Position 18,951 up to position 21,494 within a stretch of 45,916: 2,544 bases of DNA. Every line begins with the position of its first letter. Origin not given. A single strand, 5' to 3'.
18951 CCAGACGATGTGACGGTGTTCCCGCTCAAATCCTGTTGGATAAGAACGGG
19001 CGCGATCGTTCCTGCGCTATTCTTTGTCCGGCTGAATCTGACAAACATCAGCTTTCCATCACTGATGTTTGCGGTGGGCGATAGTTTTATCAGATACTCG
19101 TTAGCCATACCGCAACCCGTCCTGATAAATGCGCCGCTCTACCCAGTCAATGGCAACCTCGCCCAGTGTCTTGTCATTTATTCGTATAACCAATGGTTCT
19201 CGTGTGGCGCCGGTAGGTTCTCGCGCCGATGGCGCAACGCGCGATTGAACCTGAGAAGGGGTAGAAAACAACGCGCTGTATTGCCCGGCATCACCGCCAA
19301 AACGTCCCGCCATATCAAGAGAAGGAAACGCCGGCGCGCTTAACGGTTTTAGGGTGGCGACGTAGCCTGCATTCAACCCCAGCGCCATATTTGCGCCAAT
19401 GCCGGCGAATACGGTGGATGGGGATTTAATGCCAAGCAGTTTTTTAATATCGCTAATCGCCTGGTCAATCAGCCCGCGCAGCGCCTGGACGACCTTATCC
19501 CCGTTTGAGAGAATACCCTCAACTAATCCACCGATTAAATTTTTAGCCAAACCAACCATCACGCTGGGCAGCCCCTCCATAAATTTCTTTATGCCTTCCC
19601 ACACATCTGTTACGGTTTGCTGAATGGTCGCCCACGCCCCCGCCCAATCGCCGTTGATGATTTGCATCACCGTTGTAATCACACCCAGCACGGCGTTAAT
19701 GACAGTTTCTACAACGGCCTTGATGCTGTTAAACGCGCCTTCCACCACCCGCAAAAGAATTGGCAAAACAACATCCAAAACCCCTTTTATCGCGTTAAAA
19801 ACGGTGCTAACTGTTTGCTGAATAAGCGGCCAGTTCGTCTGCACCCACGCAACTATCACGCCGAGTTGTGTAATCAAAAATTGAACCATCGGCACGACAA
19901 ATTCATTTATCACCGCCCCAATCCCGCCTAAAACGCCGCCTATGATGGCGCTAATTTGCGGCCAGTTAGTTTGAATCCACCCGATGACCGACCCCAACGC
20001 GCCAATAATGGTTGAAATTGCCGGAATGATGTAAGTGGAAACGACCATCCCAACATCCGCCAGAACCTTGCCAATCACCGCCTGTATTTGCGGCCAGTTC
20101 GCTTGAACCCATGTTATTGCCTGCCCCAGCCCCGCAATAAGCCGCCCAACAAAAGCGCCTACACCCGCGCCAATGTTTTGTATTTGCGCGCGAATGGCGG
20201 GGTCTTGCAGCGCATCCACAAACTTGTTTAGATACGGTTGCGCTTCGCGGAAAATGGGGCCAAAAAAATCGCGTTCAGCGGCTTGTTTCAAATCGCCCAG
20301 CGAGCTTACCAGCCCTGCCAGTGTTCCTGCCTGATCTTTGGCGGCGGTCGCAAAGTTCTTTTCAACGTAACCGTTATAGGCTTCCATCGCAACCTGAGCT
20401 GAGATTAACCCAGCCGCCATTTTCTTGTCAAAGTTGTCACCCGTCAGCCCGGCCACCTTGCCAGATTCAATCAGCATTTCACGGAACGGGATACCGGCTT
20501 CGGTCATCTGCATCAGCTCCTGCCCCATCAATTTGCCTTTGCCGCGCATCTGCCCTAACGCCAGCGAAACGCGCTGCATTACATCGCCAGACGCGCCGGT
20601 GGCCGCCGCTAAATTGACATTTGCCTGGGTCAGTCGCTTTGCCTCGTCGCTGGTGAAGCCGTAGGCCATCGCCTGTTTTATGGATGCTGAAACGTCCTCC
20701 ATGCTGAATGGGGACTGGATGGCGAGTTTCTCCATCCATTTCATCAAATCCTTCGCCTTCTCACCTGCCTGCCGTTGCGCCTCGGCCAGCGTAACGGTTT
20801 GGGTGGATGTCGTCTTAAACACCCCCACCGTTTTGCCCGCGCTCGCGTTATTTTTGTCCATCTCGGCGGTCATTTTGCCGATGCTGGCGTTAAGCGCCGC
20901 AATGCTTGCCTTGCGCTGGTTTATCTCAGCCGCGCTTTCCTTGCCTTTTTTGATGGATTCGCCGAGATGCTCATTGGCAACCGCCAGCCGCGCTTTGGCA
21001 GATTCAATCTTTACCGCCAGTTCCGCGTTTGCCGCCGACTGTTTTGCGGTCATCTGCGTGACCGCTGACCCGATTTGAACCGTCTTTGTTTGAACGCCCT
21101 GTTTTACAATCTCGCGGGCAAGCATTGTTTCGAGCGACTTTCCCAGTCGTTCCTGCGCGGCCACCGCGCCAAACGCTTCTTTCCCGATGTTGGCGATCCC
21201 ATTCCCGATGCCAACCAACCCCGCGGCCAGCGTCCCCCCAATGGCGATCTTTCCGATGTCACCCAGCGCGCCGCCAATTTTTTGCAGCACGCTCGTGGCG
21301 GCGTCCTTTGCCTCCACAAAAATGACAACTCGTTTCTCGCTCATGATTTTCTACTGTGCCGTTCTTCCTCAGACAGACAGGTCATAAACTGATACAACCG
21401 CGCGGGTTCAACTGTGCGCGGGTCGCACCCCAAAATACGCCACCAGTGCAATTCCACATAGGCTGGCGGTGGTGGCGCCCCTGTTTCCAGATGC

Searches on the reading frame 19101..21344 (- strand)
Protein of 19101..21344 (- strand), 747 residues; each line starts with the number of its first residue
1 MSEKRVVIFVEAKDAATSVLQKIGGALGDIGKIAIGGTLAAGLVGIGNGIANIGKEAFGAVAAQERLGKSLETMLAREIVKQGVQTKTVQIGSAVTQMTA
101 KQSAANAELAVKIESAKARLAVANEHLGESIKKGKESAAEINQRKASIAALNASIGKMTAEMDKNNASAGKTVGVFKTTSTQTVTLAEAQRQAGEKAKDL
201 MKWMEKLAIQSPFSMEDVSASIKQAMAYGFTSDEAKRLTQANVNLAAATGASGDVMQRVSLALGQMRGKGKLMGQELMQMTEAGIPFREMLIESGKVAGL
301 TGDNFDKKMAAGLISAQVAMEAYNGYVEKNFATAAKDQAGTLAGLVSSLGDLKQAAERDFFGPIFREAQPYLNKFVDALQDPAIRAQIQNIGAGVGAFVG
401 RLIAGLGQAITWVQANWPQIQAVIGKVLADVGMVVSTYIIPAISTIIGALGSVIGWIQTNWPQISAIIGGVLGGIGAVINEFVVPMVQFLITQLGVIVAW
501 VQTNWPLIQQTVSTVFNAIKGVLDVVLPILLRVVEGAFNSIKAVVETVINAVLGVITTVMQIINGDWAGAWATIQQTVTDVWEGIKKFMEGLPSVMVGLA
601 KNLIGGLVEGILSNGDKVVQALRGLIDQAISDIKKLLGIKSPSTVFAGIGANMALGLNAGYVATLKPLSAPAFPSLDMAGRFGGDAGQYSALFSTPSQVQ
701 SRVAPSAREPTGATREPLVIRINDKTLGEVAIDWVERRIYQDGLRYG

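Call 7: search_protein_families(library=phrogs, proteins=[window:19101-21344:-], max_evalue=0.001)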
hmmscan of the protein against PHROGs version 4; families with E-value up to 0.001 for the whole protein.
window:19101-21344:- (747 aa): 23 families
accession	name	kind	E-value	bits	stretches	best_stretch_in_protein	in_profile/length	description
phrog_58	-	tail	1.5e-33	117.3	1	58-682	274-1003/1544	tail length tape measure protein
phrog_12798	-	tail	1.5e-19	70.7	1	104-589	2-452/1031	tail length tape measure protein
phrog_1686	-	tail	5.4e-19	68.6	2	574-660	1028-1115/1224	tail length tape measure protein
phrog_21157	-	tail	2.5e-17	63.6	1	155-395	281-520/782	minor tail protein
phrog_305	-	tail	1.3e-15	58.1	1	338-668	337-741/1001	tail length tape measure protein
phrog_4200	-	tail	3.4e-15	56.6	1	412-633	296-514/732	tail length tape measure protein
phrog_1272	-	tail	4.1e-14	52.3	2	585-664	1427-1507/1606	tail length tape measure protein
phrog_5493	-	tail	1.7e-13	50.8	1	23-666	419-1014/1102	tail length tape measure protein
phrog_9959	-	tail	4.1e-13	48.8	1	194-351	92-245/1708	tail length tape measure protein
phrog_4372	-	tail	4.6e-13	48.5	1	426-662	1110-1343/1681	tail length tape measure protein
phrog_991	-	tail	1.5e-12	47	1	80-635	205-826/1966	tail length tape measure protein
phrog_973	-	tail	7.1e-12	45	1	193-353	148-316/1465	tail length tape measure protein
phrog_26805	-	unknown function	8.3e-11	41.9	1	360-661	280-588/697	-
phrog_17020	-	unknown function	9.6e-11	42.4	1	494-641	4-147/353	-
phrog_1204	-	tail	4.2e-10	39.1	1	593-661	1288-1356/1483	tail protein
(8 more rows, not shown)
